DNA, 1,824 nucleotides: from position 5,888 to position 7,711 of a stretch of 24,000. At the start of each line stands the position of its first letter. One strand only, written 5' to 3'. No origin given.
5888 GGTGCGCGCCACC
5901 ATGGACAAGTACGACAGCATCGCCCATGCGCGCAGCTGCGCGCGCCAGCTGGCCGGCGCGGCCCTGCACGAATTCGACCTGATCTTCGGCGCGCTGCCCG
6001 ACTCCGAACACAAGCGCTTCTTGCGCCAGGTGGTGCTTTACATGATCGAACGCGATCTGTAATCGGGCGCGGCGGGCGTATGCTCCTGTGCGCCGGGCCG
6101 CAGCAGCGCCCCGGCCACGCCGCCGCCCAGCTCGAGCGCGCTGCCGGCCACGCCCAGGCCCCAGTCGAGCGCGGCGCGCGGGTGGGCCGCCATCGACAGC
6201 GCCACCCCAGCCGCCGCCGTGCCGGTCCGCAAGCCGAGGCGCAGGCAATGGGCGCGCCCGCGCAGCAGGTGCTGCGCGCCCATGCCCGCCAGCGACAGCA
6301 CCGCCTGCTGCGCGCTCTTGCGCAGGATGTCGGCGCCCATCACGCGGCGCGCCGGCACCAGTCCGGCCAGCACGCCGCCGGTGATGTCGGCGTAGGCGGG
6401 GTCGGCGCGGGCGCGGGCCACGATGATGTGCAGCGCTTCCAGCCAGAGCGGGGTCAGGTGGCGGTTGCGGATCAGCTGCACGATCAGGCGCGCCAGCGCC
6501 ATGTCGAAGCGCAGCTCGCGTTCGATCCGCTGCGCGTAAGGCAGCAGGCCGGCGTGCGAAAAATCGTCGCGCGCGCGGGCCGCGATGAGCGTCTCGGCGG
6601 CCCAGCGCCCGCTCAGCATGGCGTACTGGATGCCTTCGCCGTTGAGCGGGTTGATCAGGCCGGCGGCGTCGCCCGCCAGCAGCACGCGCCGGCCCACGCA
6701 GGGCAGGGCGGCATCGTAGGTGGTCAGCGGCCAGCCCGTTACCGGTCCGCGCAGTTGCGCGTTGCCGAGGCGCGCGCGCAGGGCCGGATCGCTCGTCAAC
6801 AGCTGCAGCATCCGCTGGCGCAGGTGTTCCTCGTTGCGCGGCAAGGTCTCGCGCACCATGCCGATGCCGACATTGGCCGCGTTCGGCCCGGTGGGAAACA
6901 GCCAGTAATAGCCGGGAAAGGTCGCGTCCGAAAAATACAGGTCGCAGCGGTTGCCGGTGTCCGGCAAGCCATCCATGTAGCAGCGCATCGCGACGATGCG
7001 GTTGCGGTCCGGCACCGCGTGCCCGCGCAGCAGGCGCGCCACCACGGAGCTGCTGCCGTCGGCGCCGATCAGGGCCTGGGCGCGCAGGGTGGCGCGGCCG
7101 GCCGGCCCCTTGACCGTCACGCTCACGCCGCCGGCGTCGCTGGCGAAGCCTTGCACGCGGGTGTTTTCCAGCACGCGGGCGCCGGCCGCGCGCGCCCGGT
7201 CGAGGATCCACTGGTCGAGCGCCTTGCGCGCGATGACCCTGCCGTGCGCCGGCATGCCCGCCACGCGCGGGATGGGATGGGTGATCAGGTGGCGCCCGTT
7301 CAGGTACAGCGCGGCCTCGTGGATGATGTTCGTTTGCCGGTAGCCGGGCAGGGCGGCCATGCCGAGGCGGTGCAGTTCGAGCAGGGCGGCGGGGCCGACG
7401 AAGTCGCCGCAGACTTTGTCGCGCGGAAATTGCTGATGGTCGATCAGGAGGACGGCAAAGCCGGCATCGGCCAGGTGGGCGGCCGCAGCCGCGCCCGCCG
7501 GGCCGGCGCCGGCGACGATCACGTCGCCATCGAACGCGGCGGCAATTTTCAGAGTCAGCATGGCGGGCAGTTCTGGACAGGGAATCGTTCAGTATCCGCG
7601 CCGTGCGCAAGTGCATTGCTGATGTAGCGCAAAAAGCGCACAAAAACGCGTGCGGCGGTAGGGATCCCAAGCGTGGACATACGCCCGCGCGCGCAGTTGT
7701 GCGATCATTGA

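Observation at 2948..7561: Compact isoprenoid operon: ispH, two unknown proteins and an archaeal-style polyprenyl synthase, converging on a GGR-family reductase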

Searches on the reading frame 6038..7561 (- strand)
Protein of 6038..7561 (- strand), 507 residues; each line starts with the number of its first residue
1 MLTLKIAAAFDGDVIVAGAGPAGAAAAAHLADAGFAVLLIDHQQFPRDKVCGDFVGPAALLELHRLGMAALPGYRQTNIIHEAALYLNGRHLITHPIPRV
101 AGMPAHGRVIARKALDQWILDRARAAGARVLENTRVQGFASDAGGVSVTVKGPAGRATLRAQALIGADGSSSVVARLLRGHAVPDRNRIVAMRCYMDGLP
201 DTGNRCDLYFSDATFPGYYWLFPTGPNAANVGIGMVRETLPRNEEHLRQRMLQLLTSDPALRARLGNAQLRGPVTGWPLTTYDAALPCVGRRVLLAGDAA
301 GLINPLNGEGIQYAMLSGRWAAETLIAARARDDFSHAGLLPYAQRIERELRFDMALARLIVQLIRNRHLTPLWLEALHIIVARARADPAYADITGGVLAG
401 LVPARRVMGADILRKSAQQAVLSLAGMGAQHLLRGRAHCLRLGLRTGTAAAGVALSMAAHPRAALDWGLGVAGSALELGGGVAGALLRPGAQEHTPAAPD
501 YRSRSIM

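Call 4: search_protein_families(library=pfam, proteins=[window:6038-7561:-], max_evalue=0.01)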
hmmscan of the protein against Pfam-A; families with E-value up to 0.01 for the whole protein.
window:6038-7561:- (507 aa): 12 families
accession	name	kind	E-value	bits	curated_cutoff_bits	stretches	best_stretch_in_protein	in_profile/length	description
PF01494.25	FAD_binding_3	-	7.9e-20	71.8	22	1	13-325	3-318/349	FAD binding domain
PF01266.30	DAO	-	1.1e-10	42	27.9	2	108-323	144-352/353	FAD dependent oxidoreductase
PF12831.13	FAD_oxidored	-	4.7e-09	36.5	27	1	13-175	1-151/416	FAD dependent oxidoreductase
PF22578.2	GGR_cat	-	1.9e-07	31.3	27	1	192-242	6-57/88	Geranylgeranyl reductase catalytic domain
PF03486.20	HI0933_like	-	2.2e-06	27.7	50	1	13-50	2-39/244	HI0933-like protein Rossmann domain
PF07992.20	Pyr_redox_2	-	1.5e-05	25.1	26.1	1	13-46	2-36/291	Pyridine nucleotide-disulphide oxidoreductase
PF04820.20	Trp_halogenase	-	0.0001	21.7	21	0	13-50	1-42/458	Tryptophan halogenase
PF00890.30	FAD_binding_2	-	0.00011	22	20.4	1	13-44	1-32/414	FAD binding domain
PF13450.12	NAD_binding_8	-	0.00012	22.7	21.9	1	16-44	1-29/68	NAD(P)-binding Rossmann-like domain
PF01134.28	GIDA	-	0.00013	21.6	22.1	1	13-43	1-31/391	Glucose inhibited division protein A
PF05834.18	Lycopene_cycl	-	0.00073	19.1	23.4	0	13-42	1-32/380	Lycopene cyclase protein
PF01946.23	Thi4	-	0.0055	16.4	26.2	1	11-42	17-49/235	Thi4 family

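Call 5: search_protein_families(library=ncbifam, proteins=[window:6038-7561:-], max_evalue=0.01)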
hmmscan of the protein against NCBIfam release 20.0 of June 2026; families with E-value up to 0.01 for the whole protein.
window:6038-7561:- (507 aa): 81 families (the best 25 are shown)
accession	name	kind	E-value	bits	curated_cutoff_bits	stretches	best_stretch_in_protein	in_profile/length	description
TIGR02032.1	GG-red-SF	subfamily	4.6e-64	217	158.8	1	13-324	2-296/297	geranylgeranyl reductase family protein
NF045655.1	MkRedMenJ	equivalog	1.3e-40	139.6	700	1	11-349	4-335/406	menaquinone reductase MenJ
TIGR02023.1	BchP-ChlP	subfamily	1.6e-34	119.6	343.3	1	13-330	2-303/388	geranylgeranyl diphosphate reductase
NF041080.1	DGGGPL_reductase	equivalog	1e-31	110.3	580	1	13-342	3-328/447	digeranylgeranylglycerophospholipid reductase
NF049967.1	QhpG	equivalog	6.7e-26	91.1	240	1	14-380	1-341/423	flavin-dependent monooxygenase QhpG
NF041160.1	DGGPL_Thplmales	equivalog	6.1e-25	88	780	1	13-346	5-331/396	digeranylgeranylglycerophospholipid reductase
NF033113.0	halo_ClmS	equivalog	7.9e-20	70.8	900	1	13-324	4-320/570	chloramphenicol-biosynthetic FADH2-dependent halogenase CmlS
NF005313.0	PRK06847.1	subfamily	9.1e-18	64.3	372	1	13-325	6-316/375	hypothetical protein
NF007450.0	PRK10015.1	subfamily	1.3e-17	63.7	466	2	13-234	7-224/429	FAD-dependent oxidoreductase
NF041385.1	Dggglyphlred_Halo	equivalog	8.6e-17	60.7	700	2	107-328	89-316/405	digeranylgeranylglycerophospholipid reductase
TIGR02028.1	ChlP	equivalog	1.3e-16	60.3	505.3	1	14-329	3-308/398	geranylgeranyl reductase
NF038174.1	maturase_GoxB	equivalog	2.8e-16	59.5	400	1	13-183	2-166/358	glycine oxidase maturase GoxB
NF007542.0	PRK10157.1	subfamily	1.2e-15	57.2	610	2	289-368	293-374/428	FAD-dependent oxidoreductase FixC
TIGR01988.1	Ubi-OHases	subfamily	4e-15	55.5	224.65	1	13-366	1-355/387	ubiquinone biosynthesis hydroxylase, UbiH/UbiF/VisC/COQ6 family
NF004832.0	PRK06184.1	subfamily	5.5e-15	55.1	476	1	12-178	7-177/506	hypothetical protein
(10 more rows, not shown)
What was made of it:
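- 6038..7561 (-): Geranylgeranyl-reductase-family flavoenzyme; 507 aa; convergent, overlapping the IDS 3' end by 25 nt; about 150-aa C-terminal extension. TIGR02032 217 bits against cutoff 158.8 (call 5).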

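Call 28: search_solved_structures(query=window:6038-7561:-, max_evalue=0.00001)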
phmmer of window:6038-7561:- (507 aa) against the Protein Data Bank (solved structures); distinct sequences matched with E-value up to 0.00001: 40.
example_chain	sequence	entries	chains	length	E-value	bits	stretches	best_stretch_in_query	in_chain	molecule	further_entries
3oz2_A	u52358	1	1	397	4.8e-21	78.5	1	13-348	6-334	Digeranylgeranylglycerophospholipid reductase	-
7koe_C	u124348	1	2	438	7.1e-20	74.7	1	11-349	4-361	Electron transfer flavoprotein-quinone oxidoreductase FixC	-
7fco_A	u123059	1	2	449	3.6e-17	65.7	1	112-351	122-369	ChlB4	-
4opl_A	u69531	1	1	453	1.6e-15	60.3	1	13-339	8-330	Conserved Archaeal protein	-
4opt_A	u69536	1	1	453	1.6e-15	60.3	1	13-339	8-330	Conserved Archaeal protein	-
3atq_A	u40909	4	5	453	8.4e-15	57.9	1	13-339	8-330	Conserved Archaeal protein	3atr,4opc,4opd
4opg_A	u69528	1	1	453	8.5e-15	57.9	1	13-339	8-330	Conserved Archaeal protein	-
4opu_A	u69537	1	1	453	1e-14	57.7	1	13-340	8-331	Conserved Archaeal protein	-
5buk_A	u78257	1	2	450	2.1e-14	56.6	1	112-348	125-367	FADH2-dependent halogenase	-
3i3l_A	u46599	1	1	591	2.9e-14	56.1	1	14-325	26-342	Alkylhalidase CmlS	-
4opi_A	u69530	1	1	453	5.1e-14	55.3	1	13-340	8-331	Conserved Archaeal protein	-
8zop_A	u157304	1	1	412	2.7e-13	53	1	12-323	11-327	Halogenase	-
6ui5_A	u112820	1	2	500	9.1e-12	47.9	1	13-316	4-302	2-polyprenyl-6-methoxyphenol hydroxylase-like FAD-dependent oxidoreductase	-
5dbj_E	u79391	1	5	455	2.3e-10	43.3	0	112-347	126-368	FADH2-dependent halogenase PltA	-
6ain_A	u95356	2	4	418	7.2e-09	38.4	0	12-193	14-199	PnpA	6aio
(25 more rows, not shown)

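Call 76: search_protein_families(library=padloc, proteins=[window:6038-7561:-], max_evalue=0.01)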
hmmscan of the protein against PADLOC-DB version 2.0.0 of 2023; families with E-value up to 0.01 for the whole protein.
window:6038-7561:- (507 aa): 1 family
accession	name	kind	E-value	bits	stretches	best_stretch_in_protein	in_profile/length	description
PDLC01086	C3a186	-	0.0079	13.5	1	14-52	3-41/384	"C-3?,4? desaturase"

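Call 86: search_solved_structures(query=window:6038-7561:-, max_evalue=1e-14, show_alignments=2)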
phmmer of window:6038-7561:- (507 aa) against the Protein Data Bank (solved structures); distinct sequences matched with E-value up to 1e-14: 7.
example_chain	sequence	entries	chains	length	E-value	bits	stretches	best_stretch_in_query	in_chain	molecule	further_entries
3oz2_A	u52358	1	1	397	4.8e-21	78.5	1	13-348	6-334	Digeranylgeranylglycerophospholipid reductase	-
7koe_C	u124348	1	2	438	7.1e-20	74.7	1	11-349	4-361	Electron transfer flavoprotein-quinone oxidoreductase FixC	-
7fco_A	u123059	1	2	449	3.6e-17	65.7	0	112-351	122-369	ChlB4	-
4opl_A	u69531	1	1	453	1.6e-15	60.3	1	13-339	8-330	Conserved Archaeal protein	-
4opt_A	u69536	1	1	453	1.6e-15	60.3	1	13-339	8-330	Conserved Archaeal protein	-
3atq_A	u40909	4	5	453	8.4e-15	57.9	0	13-339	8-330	Conserved Archaeal protein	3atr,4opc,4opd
4opg_A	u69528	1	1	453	8.5e-15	57.9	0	13-339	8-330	Conserved Archaeal protein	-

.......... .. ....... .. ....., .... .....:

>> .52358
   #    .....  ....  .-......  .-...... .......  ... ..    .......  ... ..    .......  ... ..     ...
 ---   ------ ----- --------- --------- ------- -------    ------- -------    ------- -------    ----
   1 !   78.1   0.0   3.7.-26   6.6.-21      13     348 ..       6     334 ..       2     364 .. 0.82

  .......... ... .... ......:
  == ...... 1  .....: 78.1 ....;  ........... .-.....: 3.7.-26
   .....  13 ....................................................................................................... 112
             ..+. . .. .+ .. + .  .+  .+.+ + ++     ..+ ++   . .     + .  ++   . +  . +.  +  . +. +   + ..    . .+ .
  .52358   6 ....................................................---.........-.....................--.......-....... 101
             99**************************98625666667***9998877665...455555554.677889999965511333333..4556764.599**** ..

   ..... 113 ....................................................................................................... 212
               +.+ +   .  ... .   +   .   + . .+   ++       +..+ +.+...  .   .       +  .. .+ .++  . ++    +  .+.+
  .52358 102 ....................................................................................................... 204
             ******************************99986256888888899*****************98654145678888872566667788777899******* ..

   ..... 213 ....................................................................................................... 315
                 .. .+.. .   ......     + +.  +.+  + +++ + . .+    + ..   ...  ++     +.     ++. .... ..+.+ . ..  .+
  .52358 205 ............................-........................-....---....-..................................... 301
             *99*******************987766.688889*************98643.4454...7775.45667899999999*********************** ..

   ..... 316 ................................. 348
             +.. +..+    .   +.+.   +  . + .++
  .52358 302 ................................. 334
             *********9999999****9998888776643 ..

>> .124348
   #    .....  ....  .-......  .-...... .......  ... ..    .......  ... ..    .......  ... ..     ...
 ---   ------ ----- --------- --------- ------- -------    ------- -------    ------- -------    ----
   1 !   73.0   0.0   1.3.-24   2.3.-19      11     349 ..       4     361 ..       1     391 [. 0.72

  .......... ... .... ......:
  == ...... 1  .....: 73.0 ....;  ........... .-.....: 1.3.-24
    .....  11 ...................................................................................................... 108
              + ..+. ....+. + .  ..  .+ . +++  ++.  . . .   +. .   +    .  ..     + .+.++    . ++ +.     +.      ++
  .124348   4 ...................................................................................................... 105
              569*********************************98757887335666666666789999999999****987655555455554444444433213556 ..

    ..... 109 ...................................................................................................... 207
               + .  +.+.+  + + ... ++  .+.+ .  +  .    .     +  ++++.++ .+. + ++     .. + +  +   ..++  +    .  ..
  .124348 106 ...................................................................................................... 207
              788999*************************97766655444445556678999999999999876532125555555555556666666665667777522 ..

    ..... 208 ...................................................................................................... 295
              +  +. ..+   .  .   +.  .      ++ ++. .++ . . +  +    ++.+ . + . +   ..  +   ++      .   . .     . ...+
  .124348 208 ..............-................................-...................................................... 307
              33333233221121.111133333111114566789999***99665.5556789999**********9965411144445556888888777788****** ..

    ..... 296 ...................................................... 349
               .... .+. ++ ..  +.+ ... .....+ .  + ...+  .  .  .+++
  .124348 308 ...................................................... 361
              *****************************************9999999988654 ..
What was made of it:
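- Closest known: Geranylgeranyl reductases. Same: Passes the GGR superfamily model and keeps the catalytic Cys motif, the YxWxFPx7-8GxG motif and the GDAA FAD motif (calls 5, 86).
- The GGR carries the catalytic motifs (call 86).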
